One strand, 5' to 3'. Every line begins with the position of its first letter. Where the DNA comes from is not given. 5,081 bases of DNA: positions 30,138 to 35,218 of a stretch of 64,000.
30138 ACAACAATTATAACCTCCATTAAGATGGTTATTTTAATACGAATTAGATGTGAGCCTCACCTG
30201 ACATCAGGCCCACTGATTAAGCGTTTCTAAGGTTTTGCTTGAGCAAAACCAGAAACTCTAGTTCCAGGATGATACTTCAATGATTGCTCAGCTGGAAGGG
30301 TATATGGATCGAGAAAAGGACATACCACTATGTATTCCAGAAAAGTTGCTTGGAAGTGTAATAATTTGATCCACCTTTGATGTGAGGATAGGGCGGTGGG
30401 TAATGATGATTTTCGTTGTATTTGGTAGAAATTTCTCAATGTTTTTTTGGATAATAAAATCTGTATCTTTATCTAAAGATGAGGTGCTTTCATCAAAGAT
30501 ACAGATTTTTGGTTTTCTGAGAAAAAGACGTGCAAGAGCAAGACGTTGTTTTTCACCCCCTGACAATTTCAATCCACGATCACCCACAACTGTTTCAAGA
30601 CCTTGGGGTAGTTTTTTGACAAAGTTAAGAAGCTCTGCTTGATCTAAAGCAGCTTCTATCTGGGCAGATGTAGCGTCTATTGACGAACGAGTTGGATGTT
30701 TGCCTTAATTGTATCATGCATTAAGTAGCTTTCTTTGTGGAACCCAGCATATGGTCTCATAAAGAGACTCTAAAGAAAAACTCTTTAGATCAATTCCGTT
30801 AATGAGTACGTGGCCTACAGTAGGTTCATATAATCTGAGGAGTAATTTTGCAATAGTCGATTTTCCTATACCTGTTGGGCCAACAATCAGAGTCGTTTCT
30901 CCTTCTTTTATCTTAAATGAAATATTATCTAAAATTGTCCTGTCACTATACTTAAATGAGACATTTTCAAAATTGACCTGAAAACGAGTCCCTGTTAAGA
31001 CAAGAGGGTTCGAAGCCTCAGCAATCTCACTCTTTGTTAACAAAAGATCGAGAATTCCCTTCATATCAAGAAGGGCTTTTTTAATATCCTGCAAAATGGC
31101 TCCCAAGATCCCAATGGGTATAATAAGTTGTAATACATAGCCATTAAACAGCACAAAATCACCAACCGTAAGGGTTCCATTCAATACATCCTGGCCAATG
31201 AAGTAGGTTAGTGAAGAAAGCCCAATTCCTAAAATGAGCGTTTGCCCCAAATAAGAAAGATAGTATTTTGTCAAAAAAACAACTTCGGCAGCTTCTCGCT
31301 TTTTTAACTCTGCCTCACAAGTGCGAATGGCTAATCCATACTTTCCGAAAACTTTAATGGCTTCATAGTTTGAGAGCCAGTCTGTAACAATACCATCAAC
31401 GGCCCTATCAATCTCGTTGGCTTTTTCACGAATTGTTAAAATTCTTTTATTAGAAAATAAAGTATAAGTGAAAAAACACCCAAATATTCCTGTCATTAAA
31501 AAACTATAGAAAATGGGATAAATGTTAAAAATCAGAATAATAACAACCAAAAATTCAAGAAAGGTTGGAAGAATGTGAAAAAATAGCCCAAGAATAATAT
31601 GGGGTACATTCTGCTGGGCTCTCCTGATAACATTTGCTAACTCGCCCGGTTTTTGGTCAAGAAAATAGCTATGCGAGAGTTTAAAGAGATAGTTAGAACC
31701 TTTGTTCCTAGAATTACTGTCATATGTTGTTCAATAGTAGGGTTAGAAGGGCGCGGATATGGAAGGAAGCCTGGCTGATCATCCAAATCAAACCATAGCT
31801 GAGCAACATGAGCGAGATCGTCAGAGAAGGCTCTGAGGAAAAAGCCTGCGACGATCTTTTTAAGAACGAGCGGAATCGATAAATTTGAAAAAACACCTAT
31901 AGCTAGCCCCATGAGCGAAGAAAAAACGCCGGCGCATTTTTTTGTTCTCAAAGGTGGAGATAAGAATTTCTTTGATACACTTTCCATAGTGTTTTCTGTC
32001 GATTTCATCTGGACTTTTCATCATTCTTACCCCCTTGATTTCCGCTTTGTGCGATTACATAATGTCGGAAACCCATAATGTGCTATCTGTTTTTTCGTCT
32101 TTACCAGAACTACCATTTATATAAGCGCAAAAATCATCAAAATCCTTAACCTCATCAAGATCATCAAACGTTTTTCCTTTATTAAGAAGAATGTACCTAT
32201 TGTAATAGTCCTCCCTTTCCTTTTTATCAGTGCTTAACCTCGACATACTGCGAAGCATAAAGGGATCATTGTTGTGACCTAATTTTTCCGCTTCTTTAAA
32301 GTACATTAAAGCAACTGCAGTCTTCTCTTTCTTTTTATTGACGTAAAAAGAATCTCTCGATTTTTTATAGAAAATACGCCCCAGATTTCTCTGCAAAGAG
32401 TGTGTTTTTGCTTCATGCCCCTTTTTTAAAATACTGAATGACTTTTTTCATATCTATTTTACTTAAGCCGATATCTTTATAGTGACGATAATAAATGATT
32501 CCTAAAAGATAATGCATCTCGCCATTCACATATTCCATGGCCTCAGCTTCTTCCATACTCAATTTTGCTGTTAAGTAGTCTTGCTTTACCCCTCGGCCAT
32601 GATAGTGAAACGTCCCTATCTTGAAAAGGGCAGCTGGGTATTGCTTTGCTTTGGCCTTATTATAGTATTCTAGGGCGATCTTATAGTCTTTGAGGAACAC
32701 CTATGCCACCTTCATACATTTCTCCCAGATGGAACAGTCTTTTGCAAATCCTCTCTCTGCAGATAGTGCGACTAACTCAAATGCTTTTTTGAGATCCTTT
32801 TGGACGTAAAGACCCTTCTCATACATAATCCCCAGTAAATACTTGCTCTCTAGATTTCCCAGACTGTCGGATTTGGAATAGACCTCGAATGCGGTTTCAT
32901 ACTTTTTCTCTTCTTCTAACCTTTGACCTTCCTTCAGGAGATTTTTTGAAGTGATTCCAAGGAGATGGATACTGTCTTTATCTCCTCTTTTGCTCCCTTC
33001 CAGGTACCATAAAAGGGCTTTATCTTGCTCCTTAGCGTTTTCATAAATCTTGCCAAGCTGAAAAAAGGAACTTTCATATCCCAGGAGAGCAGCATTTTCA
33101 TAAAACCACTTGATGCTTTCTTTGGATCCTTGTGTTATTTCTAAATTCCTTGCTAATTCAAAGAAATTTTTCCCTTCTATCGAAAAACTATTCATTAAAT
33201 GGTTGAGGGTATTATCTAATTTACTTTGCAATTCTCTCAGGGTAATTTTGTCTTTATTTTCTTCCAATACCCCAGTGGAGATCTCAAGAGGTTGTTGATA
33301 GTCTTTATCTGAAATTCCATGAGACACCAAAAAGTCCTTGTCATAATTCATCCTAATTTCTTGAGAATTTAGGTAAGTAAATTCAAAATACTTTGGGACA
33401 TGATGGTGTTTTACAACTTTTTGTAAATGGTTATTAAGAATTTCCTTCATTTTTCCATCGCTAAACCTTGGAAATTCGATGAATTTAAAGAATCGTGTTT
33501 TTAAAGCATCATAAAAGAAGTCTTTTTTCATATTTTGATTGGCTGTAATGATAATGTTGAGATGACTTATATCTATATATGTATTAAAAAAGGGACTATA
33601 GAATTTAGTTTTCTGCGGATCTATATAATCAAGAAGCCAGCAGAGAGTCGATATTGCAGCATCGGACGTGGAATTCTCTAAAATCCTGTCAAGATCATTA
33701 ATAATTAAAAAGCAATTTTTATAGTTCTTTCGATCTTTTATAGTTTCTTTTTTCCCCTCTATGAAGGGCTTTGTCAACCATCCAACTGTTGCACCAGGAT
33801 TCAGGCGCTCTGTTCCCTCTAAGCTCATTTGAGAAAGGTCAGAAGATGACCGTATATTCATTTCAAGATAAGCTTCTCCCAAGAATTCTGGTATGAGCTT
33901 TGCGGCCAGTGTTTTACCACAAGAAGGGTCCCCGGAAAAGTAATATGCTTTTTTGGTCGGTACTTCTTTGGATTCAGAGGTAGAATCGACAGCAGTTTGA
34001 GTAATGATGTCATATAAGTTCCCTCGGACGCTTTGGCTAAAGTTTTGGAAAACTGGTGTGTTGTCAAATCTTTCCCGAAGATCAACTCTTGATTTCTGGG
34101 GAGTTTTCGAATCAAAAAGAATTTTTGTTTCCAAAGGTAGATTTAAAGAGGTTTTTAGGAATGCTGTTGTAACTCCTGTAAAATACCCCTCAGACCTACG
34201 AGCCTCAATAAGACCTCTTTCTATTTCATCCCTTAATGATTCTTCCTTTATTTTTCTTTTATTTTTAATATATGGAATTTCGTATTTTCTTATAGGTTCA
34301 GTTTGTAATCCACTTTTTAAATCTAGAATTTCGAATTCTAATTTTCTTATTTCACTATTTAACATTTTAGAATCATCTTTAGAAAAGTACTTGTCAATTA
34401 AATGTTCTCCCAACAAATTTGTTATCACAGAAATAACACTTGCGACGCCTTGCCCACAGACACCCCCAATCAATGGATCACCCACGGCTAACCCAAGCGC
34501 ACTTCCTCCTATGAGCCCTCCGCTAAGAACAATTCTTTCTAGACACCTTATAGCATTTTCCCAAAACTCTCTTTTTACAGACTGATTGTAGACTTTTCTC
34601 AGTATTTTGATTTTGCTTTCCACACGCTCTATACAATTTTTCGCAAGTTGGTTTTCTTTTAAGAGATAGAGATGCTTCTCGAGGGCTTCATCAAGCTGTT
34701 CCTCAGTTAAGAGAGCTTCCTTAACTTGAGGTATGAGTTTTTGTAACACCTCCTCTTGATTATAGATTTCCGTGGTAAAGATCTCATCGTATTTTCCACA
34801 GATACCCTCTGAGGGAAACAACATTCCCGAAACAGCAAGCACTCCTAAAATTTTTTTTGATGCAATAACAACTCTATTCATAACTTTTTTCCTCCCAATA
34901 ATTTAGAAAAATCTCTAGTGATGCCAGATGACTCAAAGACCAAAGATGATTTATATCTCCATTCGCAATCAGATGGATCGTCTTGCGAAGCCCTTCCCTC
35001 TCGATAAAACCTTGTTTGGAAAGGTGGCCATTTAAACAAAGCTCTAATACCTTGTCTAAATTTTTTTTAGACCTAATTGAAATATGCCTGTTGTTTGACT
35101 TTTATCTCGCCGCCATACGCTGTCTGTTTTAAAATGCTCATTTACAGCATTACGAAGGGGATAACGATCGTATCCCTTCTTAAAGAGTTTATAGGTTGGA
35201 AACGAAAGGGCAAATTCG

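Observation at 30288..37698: Unannotated two-precursor microcin-J25-type lasso peptide cluster (A1-A2-hairpin-B-C-X-D) in an apparent endosymbiont lineage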

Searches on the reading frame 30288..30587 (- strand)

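Call 3: search_protein_families(library=pfam, proteins=[window:30288-30587:-], max_evalue=0.01)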
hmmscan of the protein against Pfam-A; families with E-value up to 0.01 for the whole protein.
window:30288-30587:- (99 aa): 2 families
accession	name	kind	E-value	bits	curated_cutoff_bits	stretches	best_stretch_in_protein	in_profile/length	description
PF00005.33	ABC_tran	-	3.2e-08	34.7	25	1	5-36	106-137/137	ABC transporter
PF02463.25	SMC_N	-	6.1e-06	26.3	40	1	8-78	137-211/220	RecF/RecN/SMC N terminal domain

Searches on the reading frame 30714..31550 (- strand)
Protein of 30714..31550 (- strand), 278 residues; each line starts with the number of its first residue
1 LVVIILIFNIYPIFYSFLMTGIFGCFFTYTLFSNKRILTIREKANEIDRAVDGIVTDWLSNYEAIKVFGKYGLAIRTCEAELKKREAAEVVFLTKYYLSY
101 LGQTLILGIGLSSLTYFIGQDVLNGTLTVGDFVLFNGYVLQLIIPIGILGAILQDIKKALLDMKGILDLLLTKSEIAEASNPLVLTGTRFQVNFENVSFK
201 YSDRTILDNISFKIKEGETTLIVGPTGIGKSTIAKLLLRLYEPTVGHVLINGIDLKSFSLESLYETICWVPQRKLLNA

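Call 3: search_protein_families(library=pfam, proteins=[window:30714-31550:-], max_evalue=0.01)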
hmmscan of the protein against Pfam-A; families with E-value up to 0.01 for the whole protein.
window:30714-31550:- (278 aa): 8 families
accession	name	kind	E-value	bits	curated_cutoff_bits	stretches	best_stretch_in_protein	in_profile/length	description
PF00005.33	ABC_tran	-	1.5e-15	58.5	25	1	207-275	1-69/137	ABC transporter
PF03193.22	RsgA_GTPase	-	0.00024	21.4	30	1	170-242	59-131/174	RsgA GTPase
PF00664.28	ABC_membrane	-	0.00031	20.9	28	1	2-144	131-272/274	ABC transporter transmembrane region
PF13401.12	AAA_22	-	0.0012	19.6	27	1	220-268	8-55/130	AAA domain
PF13555.12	AAA_29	-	0.0014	18.8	27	1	210-233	15-38/61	P-loop containing region of AAA domain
PF13191.12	AAA_16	-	0.0016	19.4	32.6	1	216-248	21-55/167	AAA ATPase domain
PF20720.3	nSTAND3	-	0.0019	18.4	27.2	1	211-241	11-41/155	Novel STAND NTPase 3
PF13476.12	AAA_23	-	0.0076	17.3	27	0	210-235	15-37/201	AAA domain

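Call 76: find_homologous_proteins(query=window:30714-31550:-, max_evalue=1e-90)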
Query window:30714-31550:- (278 aa): 8 proteins with E <= 1e-90 among 2365 candidates. Only proteins of 152 to 487 residues were searched: fused or split forms outside these lengths cannot appear, so this answer is no evidence that the protein stands alone or is whole; lengths 'longer' or 'shorter' looks for them.
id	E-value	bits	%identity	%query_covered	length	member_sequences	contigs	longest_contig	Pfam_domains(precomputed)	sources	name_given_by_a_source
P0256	3.4e-163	560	100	94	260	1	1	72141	PF00005.34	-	-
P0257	2.4e-120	419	70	99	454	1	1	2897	PF00005.34,PF00664.29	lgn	-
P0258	9.3e-115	401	67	99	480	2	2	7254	PF00005.34,PF02463.26,PF00664.29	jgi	jgi:ABC-type transport system involved in Fe-S cluster assembly fused permease/ATPase subunit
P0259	4.9e-103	363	68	93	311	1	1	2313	PF00005.34,PF00664.29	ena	-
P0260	5.7e-103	362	64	92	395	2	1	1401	PF00005.34,PF02463.26,PF00664.29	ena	-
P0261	4.8e-102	359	66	90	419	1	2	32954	PF00005.34,PF00664.29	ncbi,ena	-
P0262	2.2e-99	351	65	89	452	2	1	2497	PF00665.33,PF00005.34,PF02463.26,PF00664.29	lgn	-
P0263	4.9e-91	323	59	93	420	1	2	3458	PF00005.34,PF00664.29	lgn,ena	-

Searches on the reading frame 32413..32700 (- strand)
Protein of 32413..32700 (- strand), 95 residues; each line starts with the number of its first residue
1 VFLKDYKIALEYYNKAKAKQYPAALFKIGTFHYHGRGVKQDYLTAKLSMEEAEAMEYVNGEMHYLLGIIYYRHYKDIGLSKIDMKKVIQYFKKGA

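Call 3: search_protein_families(library=pfam, proteins=[window:32413-32700:-], max_evalue=0.01)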
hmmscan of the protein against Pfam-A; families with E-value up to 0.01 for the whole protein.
window:32413-32700:- (95 aa): 2 families
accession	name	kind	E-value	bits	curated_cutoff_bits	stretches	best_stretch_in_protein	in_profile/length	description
PF08238.18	Sel1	-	1.1e-06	29.3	30.7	0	22-45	1-24/36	Sel1 repeat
PF13432.12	TPR_16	-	0.0083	17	32.7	0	41-72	12-43/65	Tetratricopeptide repeat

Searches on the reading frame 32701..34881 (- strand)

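Call 3: search_protein_families(library=pfam, proteins=[window:32701-34881:-], max_evalue=0.01)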
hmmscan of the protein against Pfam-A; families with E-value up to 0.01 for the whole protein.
window:32701-34881:- (726 aa): 2 families
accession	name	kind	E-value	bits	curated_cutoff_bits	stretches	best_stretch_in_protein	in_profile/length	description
PF00004.35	AAA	-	5.4e-07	30.6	21.2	1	314-471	2-130/131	ATPase family associated with various cellular activities (AAA)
PF08238.18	Sel1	-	6.7e-05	23.8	30.7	1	678-711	2-35/36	Sel1 repeat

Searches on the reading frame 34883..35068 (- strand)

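Call 66: search_protein_families(library=ncbifam, proteins=[window:34883-35068:-], max_evalue=0.01)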
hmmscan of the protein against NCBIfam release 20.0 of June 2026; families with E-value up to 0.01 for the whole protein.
window:34883-35068:- (62 aa): 1 family
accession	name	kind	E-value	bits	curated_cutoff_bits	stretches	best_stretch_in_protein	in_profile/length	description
NF033561.1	macrolact_Ik_Al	subfamily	0.0041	15.8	300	1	2-56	503-556/561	albusnodin/ikarugamycin family macrolactam cyclase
